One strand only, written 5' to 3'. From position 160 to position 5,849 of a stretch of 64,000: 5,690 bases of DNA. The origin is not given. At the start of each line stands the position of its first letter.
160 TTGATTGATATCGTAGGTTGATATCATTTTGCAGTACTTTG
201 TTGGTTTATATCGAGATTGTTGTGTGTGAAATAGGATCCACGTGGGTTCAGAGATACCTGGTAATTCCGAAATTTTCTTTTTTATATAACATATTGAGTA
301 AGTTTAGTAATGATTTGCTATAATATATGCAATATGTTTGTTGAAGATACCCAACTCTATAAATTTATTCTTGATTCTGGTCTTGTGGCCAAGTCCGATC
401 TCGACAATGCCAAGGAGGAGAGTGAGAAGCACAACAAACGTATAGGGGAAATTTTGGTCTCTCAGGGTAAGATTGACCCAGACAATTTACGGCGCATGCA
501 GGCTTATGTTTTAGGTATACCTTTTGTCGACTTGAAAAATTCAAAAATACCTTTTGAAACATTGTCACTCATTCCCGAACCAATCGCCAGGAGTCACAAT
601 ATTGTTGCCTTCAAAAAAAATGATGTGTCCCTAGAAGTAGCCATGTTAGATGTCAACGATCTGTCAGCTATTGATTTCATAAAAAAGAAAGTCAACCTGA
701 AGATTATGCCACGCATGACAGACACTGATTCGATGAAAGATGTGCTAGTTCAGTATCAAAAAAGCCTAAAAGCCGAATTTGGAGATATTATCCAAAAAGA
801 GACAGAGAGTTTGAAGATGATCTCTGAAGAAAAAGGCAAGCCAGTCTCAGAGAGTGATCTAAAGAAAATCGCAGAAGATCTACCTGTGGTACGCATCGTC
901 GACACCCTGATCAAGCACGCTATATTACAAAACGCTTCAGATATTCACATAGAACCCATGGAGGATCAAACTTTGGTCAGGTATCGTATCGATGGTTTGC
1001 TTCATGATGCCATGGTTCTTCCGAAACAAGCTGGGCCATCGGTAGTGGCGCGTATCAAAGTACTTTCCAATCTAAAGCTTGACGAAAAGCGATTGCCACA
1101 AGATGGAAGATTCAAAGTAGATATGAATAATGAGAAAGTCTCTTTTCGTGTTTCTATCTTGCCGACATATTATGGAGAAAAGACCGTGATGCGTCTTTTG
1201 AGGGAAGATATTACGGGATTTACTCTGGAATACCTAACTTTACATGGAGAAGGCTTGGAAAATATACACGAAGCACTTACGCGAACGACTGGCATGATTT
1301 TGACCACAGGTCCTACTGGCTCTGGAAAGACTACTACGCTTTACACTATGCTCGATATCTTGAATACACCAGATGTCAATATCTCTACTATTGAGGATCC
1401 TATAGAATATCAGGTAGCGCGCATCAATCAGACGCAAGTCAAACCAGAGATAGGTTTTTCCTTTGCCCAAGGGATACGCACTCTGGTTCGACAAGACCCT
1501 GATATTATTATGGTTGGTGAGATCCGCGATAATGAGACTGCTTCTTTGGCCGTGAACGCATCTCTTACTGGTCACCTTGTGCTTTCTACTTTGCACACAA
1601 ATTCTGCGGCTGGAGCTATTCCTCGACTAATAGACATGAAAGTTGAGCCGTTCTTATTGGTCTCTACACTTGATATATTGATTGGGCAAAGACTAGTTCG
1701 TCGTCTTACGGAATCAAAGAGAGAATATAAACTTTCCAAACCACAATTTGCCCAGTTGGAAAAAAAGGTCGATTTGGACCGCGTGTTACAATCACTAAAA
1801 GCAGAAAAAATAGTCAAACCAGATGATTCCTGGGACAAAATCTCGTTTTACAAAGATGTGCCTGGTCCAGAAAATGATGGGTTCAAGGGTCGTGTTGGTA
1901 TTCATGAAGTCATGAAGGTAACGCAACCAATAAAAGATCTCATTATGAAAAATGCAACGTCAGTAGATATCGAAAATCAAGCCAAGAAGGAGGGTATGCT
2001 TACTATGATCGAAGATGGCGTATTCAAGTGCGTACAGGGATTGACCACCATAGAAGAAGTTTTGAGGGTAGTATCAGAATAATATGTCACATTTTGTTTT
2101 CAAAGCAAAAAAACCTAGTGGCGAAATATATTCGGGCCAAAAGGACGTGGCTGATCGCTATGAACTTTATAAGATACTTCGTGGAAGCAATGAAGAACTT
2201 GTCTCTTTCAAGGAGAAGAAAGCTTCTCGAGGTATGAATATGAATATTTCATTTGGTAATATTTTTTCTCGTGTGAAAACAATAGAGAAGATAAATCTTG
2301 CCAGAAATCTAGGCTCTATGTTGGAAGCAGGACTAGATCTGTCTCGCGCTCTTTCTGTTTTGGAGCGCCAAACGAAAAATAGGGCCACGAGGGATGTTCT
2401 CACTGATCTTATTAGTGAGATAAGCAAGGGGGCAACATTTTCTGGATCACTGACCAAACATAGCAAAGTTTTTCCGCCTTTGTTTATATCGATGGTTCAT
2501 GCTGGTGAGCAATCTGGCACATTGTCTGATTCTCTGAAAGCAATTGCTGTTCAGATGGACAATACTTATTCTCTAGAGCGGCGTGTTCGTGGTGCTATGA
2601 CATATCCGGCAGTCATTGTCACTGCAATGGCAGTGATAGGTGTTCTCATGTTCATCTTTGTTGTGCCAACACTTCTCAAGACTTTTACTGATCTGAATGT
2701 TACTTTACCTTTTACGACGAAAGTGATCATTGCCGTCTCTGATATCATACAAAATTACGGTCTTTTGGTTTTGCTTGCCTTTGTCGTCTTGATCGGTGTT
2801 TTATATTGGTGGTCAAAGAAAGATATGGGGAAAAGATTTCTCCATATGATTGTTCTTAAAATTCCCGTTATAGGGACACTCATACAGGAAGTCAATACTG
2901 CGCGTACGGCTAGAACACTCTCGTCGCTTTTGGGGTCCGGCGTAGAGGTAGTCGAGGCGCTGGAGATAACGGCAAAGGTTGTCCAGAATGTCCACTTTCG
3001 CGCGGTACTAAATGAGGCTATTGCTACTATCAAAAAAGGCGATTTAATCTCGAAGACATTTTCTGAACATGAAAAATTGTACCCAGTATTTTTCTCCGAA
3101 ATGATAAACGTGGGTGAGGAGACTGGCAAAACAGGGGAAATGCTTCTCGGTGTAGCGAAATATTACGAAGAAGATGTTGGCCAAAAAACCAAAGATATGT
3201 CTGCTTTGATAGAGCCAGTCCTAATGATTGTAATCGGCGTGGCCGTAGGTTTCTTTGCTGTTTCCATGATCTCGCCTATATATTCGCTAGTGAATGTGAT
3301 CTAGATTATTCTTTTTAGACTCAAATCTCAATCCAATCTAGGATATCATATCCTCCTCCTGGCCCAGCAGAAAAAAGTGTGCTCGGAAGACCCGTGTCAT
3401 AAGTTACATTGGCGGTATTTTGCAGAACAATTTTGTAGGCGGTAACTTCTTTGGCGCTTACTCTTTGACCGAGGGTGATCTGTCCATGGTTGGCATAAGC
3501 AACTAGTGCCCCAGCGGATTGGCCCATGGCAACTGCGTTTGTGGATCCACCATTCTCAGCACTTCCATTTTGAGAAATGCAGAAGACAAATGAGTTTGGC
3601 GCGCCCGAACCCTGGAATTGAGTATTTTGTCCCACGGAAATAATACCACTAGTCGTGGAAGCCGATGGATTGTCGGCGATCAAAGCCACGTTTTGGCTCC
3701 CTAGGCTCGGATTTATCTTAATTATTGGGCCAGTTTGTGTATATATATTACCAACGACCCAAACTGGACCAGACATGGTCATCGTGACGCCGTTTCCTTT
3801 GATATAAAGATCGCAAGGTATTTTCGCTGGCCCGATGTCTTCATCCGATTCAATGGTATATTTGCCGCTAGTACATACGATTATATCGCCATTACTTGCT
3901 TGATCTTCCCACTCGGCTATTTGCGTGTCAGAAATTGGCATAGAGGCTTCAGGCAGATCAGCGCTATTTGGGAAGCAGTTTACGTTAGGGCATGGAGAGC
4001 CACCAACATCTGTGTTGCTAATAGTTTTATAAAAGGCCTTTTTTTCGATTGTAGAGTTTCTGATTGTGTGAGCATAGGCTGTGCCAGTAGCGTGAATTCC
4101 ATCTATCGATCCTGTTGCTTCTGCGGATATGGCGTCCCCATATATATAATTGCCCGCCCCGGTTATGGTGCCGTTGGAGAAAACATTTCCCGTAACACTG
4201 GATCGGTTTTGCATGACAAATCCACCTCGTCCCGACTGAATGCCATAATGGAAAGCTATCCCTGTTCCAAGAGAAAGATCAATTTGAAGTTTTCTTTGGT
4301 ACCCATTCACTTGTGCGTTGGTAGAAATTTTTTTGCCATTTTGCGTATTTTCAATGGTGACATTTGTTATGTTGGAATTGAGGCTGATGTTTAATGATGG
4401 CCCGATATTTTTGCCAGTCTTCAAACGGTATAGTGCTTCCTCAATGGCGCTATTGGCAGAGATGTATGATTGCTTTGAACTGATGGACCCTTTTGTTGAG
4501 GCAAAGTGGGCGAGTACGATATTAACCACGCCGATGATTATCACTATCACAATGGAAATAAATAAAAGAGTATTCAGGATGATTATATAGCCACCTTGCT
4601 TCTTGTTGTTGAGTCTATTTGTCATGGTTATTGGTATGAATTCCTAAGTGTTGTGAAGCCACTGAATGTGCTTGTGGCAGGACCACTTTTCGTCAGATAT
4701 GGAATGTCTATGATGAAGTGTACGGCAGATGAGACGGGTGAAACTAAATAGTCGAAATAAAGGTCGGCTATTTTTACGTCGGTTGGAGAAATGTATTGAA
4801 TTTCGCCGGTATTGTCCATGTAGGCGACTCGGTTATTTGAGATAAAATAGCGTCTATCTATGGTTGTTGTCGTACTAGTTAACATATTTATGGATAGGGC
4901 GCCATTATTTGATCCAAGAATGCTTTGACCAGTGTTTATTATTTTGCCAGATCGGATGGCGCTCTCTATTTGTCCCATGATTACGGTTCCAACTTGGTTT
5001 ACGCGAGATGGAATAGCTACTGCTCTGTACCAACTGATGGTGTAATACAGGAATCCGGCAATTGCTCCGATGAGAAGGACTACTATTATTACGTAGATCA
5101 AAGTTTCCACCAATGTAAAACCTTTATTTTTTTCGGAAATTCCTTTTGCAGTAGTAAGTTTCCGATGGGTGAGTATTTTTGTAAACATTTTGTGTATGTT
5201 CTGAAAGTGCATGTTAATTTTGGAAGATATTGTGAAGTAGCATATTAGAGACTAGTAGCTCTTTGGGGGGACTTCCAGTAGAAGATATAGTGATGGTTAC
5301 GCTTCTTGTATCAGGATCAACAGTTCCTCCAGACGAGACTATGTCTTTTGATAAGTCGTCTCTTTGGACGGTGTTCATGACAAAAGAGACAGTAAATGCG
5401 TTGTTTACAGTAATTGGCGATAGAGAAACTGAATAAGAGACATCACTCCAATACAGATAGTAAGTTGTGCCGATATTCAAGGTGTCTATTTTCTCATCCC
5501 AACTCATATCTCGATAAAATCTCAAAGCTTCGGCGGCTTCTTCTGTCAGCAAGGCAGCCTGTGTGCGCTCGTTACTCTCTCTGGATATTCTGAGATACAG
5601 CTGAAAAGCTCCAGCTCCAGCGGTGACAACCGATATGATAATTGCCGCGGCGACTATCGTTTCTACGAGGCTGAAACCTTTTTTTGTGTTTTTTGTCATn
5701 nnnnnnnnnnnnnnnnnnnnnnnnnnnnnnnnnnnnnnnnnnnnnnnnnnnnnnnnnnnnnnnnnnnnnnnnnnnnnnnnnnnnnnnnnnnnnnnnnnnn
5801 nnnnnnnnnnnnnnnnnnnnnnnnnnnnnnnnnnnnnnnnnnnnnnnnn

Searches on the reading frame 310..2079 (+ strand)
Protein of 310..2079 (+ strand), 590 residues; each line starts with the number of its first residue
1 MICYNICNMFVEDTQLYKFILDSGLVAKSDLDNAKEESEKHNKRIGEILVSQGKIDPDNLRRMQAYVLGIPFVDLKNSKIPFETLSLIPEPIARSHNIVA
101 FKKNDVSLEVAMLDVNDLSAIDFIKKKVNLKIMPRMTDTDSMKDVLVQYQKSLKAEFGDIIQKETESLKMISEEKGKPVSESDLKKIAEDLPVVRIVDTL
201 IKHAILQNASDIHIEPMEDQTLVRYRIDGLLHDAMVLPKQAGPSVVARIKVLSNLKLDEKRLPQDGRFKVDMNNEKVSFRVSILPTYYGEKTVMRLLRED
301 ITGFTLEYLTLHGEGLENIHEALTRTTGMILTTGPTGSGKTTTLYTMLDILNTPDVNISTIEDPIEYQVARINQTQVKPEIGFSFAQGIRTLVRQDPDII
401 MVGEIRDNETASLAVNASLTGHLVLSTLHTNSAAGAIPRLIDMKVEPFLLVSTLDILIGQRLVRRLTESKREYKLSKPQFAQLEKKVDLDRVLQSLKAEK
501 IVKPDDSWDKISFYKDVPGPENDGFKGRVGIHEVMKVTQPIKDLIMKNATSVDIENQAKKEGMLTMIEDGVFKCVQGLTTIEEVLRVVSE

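Call 68: search_protein_families(library=pfam, proteins=[window:310-2079:+], max_evalue=0.00001)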
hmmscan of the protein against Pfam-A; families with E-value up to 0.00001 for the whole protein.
window:310-2079:+ (590 aa): 2 families
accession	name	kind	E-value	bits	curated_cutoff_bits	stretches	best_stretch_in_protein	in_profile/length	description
PF00437.27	T2SSE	-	3.2e-118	395.1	24.9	1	189-586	4-370/370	Type II/IV secretion system protein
PF05157.20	MshEN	-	2.9e-12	46.8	23.1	1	68-153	1-87/90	MshEN domain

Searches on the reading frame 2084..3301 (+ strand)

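Call 68: search_protein_families(library=pfam, proteins=[window:2084-3301:+], max_evalue=0.00001)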
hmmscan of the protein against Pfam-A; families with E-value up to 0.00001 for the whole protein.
window:2084-3301:+ (406 aa): 1 family
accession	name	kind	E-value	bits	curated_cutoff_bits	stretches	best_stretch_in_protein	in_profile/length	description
PF00482.28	T2SSF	-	8.4e-56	187.8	25.2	2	73-195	2-125/125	Type II secretion system (T2SS), protein F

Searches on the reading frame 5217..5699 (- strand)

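Call 94: search_protein_families(library=pfam, proteins=[window:5217-5699:-], max_evalue=0.001)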
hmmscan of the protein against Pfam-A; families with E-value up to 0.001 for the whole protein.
window:5217-5699:- (161 aa): 1 family
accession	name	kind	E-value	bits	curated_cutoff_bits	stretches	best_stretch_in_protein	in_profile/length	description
PF07963.17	N_methyl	-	0.0005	20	21.2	0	4-23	2-21/27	Prokaryotic N-terminal methylation motif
